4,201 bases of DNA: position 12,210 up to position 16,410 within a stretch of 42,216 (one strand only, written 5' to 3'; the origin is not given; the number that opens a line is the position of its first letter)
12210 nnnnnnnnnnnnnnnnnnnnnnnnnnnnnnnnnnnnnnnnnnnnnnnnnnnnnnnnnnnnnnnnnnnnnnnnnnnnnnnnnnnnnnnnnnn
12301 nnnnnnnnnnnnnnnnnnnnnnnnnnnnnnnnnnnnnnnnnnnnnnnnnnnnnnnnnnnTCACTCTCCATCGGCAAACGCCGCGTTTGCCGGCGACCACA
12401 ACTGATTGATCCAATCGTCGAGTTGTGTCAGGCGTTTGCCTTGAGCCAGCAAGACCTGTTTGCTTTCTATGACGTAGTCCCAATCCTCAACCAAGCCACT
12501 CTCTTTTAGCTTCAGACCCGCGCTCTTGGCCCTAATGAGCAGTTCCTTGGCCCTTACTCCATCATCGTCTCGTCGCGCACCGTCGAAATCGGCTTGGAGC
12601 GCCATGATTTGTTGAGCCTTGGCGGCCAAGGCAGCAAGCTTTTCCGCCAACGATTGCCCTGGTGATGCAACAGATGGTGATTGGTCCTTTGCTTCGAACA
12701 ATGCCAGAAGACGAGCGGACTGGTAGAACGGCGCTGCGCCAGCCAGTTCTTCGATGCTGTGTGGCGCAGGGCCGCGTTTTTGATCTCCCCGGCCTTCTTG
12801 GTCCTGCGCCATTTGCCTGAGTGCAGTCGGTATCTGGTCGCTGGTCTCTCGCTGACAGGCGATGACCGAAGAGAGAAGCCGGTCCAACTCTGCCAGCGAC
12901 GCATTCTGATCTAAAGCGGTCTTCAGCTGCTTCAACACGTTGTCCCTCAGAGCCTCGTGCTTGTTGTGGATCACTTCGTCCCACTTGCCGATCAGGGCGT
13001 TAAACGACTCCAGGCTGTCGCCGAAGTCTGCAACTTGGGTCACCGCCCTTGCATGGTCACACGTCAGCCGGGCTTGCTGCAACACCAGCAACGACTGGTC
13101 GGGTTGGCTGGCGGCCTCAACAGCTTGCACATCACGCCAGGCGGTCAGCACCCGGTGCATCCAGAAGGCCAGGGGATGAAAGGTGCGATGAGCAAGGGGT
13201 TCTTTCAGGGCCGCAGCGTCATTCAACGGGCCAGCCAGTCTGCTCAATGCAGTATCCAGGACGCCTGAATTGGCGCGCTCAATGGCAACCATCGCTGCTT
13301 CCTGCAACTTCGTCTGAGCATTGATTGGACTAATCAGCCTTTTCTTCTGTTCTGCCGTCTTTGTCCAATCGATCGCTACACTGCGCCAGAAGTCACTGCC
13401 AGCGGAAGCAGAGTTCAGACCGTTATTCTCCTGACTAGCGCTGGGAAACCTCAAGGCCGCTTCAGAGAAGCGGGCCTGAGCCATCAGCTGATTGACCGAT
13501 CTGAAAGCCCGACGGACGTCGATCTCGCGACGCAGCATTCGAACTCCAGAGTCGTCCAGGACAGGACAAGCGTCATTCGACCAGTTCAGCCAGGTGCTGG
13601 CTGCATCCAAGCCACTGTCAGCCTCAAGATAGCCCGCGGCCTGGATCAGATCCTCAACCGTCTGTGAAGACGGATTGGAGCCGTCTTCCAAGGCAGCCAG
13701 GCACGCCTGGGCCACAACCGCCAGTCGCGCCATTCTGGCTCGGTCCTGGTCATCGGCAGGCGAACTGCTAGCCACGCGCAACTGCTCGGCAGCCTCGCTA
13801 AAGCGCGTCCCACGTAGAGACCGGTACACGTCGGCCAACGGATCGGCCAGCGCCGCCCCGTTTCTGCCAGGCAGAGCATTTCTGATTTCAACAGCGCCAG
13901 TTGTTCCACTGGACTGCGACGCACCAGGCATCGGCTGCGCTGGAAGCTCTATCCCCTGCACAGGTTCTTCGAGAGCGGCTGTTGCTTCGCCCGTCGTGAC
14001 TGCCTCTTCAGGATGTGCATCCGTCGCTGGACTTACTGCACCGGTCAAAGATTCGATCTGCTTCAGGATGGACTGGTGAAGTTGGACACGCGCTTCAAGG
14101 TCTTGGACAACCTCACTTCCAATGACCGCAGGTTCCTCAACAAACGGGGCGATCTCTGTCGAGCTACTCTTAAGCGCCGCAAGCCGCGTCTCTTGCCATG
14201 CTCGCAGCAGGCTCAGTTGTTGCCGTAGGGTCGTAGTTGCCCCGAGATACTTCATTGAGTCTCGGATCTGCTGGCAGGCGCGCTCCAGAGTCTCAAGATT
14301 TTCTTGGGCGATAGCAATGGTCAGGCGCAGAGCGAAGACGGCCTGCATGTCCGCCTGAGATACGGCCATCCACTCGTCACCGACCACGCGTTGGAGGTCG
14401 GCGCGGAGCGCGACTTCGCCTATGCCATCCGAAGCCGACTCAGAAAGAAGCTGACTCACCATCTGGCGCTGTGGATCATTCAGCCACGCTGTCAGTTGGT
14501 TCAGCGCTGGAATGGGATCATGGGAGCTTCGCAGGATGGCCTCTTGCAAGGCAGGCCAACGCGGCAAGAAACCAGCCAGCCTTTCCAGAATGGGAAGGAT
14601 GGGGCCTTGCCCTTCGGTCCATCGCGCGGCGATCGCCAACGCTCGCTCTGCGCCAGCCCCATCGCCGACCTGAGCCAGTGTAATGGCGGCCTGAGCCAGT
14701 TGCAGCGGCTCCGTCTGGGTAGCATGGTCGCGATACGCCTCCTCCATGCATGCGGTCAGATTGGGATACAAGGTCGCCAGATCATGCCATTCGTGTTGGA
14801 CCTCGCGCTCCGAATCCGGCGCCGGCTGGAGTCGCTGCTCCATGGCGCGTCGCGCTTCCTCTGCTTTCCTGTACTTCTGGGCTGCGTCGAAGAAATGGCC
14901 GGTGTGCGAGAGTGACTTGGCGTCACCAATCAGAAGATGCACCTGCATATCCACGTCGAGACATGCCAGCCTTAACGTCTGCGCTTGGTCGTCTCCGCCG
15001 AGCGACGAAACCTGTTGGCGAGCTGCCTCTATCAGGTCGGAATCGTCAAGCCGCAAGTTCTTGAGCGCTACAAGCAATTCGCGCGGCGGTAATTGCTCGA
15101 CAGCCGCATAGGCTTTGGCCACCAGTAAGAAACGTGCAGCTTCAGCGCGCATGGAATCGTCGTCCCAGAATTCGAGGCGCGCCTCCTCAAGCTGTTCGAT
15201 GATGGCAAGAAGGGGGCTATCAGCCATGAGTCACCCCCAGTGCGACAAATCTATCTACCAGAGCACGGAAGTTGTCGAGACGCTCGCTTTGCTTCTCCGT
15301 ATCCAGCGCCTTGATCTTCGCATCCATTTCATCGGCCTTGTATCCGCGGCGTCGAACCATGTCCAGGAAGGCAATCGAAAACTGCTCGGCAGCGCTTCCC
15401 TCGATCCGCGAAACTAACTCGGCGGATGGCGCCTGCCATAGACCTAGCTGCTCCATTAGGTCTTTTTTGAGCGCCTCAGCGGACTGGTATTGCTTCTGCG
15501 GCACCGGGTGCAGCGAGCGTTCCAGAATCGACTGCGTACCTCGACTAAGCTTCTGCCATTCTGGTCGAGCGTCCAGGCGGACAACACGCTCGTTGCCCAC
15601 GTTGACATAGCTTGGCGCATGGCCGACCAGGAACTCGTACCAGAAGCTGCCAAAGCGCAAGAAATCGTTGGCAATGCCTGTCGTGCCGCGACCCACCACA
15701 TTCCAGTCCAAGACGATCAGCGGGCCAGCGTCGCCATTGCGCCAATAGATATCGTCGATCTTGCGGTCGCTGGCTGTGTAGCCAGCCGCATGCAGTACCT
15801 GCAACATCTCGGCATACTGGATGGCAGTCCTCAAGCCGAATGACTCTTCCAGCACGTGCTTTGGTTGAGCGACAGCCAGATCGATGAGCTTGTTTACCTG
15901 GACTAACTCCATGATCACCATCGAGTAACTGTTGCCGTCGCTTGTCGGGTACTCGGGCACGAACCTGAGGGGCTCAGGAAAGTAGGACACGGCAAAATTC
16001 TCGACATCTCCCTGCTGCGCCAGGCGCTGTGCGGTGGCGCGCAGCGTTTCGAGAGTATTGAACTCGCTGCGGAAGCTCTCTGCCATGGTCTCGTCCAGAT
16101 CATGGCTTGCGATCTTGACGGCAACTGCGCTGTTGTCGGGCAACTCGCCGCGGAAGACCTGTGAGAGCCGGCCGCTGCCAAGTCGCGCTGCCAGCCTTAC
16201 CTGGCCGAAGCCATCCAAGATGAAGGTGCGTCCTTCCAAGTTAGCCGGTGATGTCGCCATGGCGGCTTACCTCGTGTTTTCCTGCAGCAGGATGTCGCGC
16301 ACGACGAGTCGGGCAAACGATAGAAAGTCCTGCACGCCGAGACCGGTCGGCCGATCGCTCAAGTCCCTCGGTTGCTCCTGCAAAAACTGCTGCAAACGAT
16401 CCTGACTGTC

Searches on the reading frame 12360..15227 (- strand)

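Call 7: search_protein_families(library=pfam, proteins=[window:12360-15227:-], max_evalue=0.01)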
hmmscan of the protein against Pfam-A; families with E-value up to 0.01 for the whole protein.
window:12360-15227:- (955 aa): 0 families

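Call 23: search_protein_families(library=padloc, proteins=[window:12360-15227:-], max_evalue=0.001)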
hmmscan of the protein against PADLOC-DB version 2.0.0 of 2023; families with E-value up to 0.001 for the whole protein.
window:12360-15227:- (955 aa): 1 family
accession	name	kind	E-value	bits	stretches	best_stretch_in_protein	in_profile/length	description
PDLC00819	Cyclase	-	0.00077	18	0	142-212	28-94/96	oligonucleotide-cyclase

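Call 38: search_protein_families(library=ncbifam, proteins=[window:12360-15227:-], max_evalue=0.001)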
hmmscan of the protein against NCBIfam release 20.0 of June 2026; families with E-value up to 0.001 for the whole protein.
window:12360-15227:- (955 aa): 0 families

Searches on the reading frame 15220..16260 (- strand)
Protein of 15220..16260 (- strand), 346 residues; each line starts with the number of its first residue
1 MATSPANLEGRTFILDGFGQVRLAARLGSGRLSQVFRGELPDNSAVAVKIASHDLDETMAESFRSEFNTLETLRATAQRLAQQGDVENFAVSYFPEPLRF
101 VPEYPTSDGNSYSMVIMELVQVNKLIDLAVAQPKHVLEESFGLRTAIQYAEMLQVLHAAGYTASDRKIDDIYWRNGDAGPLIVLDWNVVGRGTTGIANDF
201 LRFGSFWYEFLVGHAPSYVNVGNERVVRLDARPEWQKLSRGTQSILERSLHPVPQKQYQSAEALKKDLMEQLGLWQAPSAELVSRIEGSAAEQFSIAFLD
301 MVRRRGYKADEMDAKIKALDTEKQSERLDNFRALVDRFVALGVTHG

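Call 7: search_protein_families(library=pfam, proteins=[window:15220-16260:-], max_evalue=0.01)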
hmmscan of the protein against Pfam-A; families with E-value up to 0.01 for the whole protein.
window:15220-16260:- (346 aa): 3 families
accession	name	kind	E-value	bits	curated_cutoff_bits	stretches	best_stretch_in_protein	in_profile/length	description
PF03109.22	ABC1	-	2.9e-05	23.8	22.9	1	27-81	38-92/244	ABC1 atypical kinase-like domain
PF00069.31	Pkinase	-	5e-05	23.3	31.7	1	25-171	5-129/263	Protein kinase domain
PF07714.23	PK_Tyr_Ser-Thr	-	0.00017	21.4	23.1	1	22-74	2-59/258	Protein tyrosine and serine/threonine kinase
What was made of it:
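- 15220..16260 (-): Protein-kinase-like protein (346 aa). It starts 6 nt after the stop of the fused gene. VAVK Lys, a catalytic-loop Asp (SDRK) and DWN (in place of DFG) are present. Weak Pfam matches: ABC1 23.8 bits (cutoff 22.9), Pkinase 23.3 bits (below cutoff) (call 7).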

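Call 23: search_protein_families(library=padloc, proteins=[window:15220-16260:-], max_evalue=0.001)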
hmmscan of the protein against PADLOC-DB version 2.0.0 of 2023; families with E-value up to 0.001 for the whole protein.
window:15220-16260:- (346 aa): 7 families
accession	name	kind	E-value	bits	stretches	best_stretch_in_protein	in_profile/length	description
PDLC04138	mad6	-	8.6e-09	32.8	0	23-74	55-110/659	mads_6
PDLC04042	PD-T4-6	-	1.2e-07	29.7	1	20-165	10-134/292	-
PDLC04053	PD-T4-6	-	3.1e-07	28.2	0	18-73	8-66/311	-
PDLC04043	PD-T4-6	-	3.1e-06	24.5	0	17-68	13-67/452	-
PDLC04055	PD-T4-6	-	2.8e-05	21.1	0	18-170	69-202/496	-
PDLC04044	PD-T4-6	-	4.2e-05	20.8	0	192-271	214-292/372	-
PDLC04047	PD-T4-6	-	0.00023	18.4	0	20-75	11-70/327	-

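Call 38: search_protein_families(library=ncbifam, proteins=[window:15220-16260:-], max_evalue=0.001)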
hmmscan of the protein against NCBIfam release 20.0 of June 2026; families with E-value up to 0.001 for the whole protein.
window:15220-16260:- (346 aa): 1 family
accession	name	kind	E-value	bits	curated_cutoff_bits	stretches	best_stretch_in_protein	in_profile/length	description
NF047741.1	antiphage_MADS6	equivalog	0.00013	20.6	460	0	22-74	498-549/612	methylation-associated defense system protein kinase MAD6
